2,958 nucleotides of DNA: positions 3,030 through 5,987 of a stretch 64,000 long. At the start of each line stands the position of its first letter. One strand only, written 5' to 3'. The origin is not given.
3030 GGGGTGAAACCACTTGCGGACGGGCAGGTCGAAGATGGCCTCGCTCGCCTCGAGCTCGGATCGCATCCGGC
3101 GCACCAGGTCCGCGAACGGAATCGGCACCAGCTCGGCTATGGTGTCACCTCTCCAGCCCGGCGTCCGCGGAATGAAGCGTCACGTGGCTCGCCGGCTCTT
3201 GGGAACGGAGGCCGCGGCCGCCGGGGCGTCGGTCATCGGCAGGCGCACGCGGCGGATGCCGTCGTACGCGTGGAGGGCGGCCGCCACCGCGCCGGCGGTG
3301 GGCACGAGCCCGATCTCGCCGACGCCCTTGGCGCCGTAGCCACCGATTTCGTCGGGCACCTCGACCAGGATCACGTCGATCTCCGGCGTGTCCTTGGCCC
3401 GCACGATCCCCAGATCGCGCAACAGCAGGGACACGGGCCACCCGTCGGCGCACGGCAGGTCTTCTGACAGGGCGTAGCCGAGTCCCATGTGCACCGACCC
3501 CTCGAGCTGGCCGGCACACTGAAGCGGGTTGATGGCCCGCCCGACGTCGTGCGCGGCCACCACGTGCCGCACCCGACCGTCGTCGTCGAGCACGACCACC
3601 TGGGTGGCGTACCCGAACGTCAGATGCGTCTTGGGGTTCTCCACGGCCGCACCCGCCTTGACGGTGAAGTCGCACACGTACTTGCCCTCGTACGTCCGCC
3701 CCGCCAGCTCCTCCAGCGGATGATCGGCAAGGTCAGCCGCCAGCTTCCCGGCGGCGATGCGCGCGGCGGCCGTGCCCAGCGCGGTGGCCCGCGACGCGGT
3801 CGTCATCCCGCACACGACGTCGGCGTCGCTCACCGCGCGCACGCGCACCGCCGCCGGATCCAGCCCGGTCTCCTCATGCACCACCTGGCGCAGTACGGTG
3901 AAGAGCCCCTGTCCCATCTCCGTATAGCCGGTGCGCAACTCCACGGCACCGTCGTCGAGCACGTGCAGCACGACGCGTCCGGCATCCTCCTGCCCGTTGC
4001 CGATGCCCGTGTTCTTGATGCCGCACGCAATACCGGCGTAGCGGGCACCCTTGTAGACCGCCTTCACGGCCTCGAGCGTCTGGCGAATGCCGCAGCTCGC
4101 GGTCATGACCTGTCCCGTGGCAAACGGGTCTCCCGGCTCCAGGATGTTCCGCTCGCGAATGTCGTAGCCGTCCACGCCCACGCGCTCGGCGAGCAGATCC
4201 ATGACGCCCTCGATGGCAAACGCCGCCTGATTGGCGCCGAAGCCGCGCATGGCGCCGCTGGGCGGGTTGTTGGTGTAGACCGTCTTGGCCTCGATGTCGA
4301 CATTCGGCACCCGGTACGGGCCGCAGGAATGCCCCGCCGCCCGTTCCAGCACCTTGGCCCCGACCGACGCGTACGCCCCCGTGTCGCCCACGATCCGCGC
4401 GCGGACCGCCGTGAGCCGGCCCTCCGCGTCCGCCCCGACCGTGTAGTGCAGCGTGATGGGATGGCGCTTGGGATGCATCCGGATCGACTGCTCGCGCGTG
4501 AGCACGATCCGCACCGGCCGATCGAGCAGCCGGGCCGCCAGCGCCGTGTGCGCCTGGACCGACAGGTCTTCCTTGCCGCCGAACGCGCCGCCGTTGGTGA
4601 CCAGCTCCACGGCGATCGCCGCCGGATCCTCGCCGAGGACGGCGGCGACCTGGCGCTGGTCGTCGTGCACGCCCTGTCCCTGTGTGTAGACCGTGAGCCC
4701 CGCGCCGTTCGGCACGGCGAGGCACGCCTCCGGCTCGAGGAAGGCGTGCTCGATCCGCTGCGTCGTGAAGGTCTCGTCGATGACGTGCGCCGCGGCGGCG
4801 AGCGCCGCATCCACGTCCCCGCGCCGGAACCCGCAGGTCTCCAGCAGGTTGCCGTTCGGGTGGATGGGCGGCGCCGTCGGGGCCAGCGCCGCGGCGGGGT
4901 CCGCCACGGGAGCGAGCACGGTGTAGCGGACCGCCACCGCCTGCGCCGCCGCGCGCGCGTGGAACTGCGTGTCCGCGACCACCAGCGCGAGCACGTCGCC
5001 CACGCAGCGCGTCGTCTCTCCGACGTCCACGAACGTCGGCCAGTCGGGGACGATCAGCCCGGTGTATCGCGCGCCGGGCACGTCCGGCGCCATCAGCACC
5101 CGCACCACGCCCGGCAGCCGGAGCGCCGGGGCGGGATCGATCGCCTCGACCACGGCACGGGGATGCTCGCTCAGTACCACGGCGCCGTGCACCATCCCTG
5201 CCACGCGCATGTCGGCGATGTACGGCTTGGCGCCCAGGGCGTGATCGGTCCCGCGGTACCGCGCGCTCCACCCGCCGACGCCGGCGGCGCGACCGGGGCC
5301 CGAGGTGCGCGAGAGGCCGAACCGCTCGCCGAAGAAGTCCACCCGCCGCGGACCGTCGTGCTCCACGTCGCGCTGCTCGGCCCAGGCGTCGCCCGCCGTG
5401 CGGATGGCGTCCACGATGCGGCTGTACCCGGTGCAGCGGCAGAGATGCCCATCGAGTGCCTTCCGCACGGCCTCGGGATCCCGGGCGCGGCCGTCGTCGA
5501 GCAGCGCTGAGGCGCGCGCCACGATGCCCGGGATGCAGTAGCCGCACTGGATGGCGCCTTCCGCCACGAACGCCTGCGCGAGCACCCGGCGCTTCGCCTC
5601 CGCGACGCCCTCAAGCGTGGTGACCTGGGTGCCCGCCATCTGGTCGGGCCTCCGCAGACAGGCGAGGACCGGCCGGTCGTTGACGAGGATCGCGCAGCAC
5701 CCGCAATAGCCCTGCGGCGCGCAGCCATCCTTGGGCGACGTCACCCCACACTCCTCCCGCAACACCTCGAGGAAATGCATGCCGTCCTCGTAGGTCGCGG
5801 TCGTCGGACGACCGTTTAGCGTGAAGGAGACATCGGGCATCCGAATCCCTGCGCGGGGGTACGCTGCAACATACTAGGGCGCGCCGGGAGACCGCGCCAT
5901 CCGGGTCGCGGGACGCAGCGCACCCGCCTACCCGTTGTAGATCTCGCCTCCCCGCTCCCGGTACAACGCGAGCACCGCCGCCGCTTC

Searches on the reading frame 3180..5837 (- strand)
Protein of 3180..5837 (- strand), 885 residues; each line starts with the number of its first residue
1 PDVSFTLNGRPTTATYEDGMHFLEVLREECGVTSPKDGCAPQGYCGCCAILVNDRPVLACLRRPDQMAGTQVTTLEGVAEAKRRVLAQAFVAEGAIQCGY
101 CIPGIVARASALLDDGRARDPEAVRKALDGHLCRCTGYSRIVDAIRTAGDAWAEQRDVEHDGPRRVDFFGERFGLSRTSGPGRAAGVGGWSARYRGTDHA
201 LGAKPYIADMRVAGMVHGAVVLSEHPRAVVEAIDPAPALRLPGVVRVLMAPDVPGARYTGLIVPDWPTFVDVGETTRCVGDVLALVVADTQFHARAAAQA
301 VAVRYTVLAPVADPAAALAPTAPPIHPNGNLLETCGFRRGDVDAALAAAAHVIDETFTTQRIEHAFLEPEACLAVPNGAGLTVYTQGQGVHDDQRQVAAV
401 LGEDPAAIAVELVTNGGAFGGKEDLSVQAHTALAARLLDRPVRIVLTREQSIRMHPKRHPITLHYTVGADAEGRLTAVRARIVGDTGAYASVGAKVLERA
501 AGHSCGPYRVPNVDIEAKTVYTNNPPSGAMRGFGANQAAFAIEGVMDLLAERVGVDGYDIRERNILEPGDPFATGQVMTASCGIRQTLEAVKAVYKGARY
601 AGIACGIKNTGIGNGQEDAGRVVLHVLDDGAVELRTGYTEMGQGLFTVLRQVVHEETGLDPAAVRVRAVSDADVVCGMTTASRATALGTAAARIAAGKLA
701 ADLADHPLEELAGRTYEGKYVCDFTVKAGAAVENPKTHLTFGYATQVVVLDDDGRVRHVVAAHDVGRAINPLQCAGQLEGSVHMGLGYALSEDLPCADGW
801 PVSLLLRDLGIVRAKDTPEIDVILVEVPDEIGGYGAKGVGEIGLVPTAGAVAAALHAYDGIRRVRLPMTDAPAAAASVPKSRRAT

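Call 63: search_protein_families(library=pfam, proteins=[window:3180-5837:-], max_evalue=0.00001)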
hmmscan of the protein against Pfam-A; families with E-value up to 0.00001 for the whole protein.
window:3180-5837:- (885 aa): 4 families
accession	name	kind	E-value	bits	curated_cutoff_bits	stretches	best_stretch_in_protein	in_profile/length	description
PF02738.23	MoCoBD_1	-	4.5e-77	258.9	27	1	328-565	6-244/244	Molybdopterin cofactor-binding domain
PF20256.3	MoCoBD_2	-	3.6e-36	125.5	27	2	586-704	10-133/283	Molybdopterin cofactor-binding domain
PF01799.25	Fer2_2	-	4.2e-24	84.9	30.3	1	74-146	1-75/75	[2Fe-2S] binding domain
PF01315.27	Ald_Xan_dh_C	-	4.6e-22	78.8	31.3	1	202-308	2-109/110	Aldehyde oxidase and xanthine dehydrogenase, a/b hammerhead domain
